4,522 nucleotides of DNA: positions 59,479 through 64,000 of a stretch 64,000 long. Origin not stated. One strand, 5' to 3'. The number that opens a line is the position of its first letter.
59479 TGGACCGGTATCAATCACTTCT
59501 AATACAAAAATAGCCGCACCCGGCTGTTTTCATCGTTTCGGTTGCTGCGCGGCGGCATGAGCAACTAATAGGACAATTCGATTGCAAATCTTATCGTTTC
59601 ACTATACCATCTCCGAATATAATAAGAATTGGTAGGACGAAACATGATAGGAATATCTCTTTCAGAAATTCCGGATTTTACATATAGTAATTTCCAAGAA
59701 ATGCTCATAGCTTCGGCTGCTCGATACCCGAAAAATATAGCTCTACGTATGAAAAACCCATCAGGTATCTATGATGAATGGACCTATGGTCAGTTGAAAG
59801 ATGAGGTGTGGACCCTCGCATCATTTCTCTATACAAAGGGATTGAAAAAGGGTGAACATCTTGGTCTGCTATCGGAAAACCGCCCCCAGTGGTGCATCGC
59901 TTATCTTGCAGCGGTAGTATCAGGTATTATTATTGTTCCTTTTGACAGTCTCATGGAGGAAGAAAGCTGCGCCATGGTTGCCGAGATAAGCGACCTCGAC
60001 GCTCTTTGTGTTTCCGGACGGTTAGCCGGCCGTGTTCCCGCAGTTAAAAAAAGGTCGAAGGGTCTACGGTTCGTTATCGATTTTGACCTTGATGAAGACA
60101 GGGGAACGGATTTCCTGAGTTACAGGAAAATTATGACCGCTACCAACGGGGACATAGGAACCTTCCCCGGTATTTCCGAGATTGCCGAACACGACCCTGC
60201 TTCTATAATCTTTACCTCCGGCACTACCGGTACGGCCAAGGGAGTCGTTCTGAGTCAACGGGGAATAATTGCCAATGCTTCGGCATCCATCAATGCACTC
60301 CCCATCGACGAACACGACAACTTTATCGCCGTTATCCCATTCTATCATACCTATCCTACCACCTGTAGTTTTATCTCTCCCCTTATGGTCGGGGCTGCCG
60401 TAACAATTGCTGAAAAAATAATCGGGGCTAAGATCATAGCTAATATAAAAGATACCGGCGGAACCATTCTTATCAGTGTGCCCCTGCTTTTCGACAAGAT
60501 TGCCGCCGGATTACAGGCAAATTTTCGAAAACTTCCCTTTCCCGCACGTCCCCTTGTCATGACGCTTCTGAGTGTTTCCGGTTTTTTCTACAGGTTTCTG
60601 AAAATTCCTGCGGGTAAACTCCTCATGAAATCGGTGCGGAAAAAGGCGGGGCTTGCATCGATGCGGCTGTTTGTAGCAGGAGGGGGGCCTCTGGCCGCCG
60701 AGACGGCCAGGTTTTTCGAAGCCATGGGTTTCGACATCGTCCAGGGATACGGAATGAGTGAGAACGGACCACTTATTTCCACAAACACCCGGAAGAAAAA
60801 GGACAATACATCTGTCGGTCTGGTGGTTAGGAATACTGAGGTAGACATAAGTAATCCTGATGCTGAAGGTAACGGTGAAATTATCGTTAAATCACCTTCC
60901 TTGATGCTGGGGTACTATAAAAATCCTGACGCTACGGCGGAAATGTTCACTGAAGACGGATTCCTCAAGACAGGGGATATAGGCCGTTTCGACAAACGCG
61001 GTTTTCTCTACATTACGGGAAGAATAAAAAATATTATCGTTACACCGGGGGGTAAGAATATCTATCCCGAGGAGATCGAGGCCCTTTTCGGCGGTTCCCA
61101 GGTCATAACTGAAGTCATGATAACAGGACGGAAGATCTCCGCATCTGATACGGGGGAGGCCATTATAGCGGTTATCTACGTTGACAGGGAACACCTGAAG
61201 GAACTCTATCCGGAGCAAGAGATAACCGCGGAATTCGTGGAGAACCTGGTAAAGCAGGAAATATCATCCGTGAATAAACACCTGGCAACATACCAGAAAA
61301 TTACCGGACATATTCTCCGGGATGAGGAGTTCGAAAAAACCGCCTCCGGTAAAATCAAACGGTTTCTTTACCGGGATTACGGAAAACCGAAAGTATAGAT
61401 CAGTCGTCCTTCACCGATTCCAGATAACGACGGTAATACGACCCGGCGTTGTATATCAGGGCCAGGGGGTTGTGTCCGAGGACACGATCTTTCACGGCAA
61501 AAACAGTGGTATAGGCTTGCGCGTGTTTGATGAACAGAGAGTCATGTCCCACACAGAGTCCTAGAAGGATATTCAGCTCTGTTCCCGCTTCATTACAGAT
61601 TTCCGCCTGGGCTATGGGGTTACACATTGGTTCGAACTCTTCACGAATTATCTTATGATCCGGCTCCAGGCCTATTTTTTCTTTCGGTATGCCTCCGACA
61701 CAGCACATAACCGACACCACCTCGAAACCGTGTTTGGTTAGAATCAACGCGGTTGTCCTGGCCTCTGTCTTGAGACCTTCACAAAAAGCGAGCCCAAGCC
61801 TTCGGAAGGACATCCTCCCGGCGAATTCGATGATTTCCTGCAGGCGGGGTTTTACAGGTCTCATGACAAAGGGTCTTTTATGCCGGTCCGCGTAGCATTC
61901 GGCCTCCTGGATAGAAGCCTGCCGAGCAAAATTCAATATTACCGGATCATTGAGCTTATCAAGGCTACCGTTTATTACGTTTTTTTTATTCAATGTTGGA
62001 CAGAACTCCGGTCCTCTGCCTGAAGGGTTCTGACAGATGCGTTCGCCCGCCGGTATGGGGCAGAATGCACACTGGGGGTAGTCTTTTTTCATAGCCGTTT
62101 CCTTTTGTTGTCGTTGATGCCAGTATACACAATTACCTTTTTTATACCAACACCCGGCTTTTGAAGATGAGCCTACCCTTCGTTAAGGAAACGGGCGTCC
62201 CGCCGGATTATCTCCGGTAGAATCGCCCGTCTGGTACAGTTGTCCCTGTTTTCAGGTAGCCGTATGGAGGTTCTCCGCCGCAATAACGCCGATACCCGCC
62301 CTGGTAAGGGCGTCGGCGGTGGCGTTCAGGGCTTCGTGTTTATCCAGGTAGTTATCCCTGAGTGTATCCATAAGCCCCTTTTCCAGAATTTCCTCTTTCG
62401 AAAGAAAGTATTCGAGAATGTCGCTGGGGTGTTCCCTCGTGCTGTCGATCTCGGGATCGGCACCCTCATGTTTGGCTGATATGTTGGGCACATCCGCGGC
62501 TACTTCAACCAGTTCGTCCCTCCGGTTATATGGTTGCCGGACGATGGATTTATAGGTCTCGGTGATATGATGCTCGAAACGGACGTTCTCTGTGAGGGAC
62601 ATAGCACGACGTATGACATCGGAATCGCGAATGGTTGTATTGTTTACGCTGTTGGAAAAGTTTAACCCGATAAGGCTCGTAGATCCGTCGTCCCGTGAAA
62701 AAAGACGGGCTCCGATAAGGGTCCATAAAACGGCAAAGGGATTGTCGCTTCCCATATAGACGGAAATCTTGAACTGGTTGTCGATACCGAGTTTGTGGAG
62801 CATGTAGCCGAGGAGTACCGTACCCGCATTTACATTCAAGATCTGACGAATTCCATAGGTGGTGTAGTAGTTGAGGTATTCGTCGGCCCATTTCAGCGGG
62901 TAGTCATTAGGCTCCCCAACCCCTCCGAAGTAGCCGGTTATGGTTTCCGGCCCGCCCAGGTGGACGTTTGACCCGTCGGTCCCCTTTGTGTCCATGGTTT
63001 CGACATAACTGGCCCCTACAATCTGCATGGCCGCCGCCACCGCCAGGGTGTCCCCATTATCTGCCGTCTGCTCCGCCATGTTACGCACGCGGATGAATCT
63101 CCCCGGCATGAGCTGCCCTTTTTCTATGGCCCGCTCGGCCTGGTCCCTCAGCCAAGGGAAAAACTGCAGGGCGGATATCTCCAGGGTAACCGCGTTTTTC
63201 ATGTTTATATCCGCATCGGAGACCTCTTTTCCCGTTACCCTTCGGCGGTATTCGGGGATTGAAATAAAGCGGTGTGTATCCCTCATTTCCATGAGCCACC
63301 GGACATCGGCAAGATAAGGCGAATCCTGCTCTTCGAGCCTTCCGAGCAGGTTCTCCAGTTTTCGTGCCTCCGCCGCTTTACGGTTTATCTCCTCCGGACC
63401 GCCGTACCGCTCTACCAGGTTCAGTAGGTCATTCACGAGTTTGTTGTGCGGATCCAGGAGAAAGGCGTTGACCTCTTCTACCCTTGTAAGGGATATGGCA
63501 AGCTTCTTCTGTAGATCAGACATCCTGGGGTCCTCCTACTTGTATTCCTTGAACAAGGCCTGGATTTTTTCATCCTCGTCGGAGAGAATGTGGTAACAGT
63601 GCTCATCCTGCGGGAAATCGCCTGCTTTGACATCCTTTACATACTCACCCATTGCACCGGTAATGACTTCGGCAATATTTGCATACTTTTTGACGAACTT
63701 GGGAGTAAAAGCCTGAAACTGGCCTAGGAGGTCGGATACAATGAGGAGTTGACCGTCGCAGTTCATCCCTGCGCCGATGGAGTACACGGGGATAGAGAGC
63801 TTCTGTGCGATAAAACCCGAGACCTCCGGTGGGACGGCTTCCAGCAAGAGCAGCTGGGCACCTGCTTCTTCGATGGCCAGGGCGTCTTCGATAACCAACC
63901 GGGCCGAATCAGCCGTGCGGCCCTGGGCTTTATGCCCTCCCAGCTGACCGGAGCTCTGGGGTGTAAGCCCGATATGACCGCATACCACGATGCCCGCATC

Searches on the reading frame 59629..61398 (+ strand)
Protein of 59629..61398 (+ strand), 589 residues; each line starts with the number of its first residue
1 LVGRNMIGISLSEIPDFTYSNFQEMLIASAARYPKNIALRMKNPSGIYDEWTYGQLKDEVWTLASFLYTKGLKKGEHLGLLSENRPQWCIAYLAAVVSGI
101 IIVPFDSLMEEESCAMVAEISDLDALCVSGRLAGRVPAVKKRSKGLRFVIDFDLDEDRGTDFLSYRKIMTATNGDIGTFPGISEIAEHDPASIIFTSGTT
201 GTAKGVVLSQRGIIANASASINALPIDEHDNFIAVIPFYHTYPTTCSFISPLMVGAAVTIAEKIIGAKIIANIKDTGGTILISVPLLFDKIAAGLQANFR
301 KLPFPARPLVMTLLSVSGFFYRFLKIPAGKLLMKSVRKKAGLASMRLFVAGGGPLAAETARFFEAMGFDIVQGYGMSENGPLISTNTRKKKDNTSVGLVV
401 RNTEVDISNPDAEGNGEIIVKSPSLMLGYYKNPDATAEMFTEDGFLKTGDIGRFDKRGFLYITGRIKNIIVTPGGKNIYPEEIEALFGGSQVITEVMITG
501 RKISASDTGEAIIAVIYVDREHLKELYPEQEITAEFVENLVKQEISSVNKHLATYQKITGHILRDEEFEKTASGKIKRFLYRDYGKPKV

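Call 60: search_protein_families(library=pfam, proteins=[window:59629-61398:+], max_evalue=0.0001)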
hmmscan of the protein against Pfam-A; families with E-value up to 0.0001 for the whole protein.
window:59629-61398:+ (589 aa): 1 family
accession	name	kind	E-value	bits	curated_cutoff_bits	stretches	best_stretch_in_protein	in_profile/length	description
PF00501.34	AMP-binding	-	3.4e-67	227.3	29.9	1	29-430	4-384/384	AMP-binding enzyme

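Call 94: search_protein_families(library=ncbifam, proteins=[window:59629-61398:+], max_evalue=1e-10)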
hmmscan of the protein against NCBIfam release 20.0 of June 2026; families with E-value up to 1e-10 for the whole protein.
window:59629-61398:+ (589 aa): 96 families (the best 25 are shown)
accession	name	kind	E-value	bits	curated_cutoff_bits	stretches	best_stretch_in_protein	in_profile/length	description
NF004837.0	PRK06187.1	subfamily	5.6e-82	275.7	476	2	332-583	275-520/531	long-chain-fatty-acid--CoA ligase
NF005702.0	PRK07514.1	subfamily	1.5e-60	205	558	2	331-537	258-465/506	malonyl-CoA synthase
TIGR01923.1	menE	equivalog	3.8e-58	197.4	330.15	2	337-516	217-395/442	o-succinylbenzoate--CoA ligase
NF004114.0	PRK05605.1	equivalog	1.2e-57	195.6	766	2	330-578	325-562/575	long-chain-fatty-acid--CoA ligase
NF005801.1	PRK07656.1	equivalog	3.3e-57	194.3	657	2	331-500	267-436/500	FadD3 family acyl-CoA ligase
NF005307.0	PRK06839.1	equivalog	3.9e-57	194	748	2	331-577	252-485/496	o-succinylbenzoate--CoA ligase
NF009233.0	PRK12583.1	subfamily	4.7e-57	193.6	832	2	338-584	312-549/558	fatty acid CoA ligase family protein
NF006182.0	PRK08316.1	subfamily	7.8e-56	189.6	663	2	21-285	12-268/523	fatty acyl-CoA synthetase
NF052269.1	Staph_lig_FadD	equivalog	7.4e-55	186.2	650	2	333-523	255-447/499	long-chain-fatty-acid--CoA ligase FadD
NF002966.0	PRK03640.1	equivalog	1.7e-53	181.9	556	2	332-578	243-473/483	o-succinylbenzoate--CoA ligase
NF006181.0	PRK08314.1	subfamily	1.2e-52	179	705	2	332-534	308-516/563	long-chain-fatty-acid--CoA ligase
NF004511.1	PRK05852.1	equivalog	4.5e-50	170.7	650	2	337-522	266-457/505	FadD7 family fatty acid--CoA ligase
NF005714.0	PRK07529.1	subfamily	3.1e-46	158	632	2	336-495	331-503/640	acyl-CoA synthetase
TIGR03098.1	ligase_PEP_1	hypoth_equivalog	1.2e-44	152.6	592.35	2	23-292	3-266/517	acyl-CoA ligase (AMP-forming), exosortase A system-associated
NF006572.0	PRK09088.1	equivalog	1.8e-44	152.3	696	1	340-583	254-485/491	acyl-CoA synthetase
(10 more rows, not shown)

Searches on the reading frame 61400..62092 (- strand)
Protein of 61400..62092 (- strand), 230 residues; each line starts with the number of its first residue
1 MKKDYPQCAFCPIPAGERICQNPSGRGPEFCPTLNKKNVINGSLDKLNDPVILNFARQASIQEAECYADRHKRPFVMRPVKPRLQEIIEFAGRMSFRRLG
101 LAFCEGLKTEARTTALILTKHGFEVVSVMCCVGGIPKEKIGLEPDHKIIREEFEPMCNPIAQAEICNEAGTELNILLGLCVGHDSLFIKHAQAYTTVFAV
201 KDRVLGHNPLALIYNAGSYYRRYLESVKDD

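Call 60: search_protein_families(library=pfam, proteins=[window:61400-62092:-], max_evalue=0.0001)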
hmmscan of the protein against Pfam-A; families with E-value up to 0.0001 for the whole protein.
window:61400-62092:- (230 aa): 1 family
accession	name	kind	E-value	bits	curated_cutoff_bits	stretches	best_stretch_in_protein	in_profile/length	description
PF08901.16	DUF1847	-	2e-55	187.1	25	1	31-198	1-157/157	Protein of unknown function (DUF1847)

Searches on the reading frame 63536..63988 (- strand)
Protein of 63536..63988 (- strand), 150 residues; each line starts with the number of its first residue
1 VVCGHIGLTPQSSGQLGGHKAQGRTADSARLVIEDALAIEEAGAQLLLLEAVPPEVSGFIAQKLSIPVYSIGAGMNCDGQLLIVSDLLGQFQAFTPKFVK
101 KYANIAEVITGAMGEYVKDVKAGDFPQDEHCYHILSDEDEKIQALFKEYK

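Call 60: search_protein_families(library=pfam, proteins=[window:63536-63988:-], max_evalue=0.0001)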
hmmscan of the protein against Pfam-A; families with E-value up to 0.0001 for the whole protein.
window:63536-63988:- (150 aa): 1 family
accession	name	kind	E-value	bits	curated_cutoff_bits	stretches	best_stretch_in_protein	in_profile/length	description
PF02548.21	Pantoate_transf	-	1.8e-48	165.7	28.7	1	2-127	133-258/259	Ketopantoate hydroxymethyltransferase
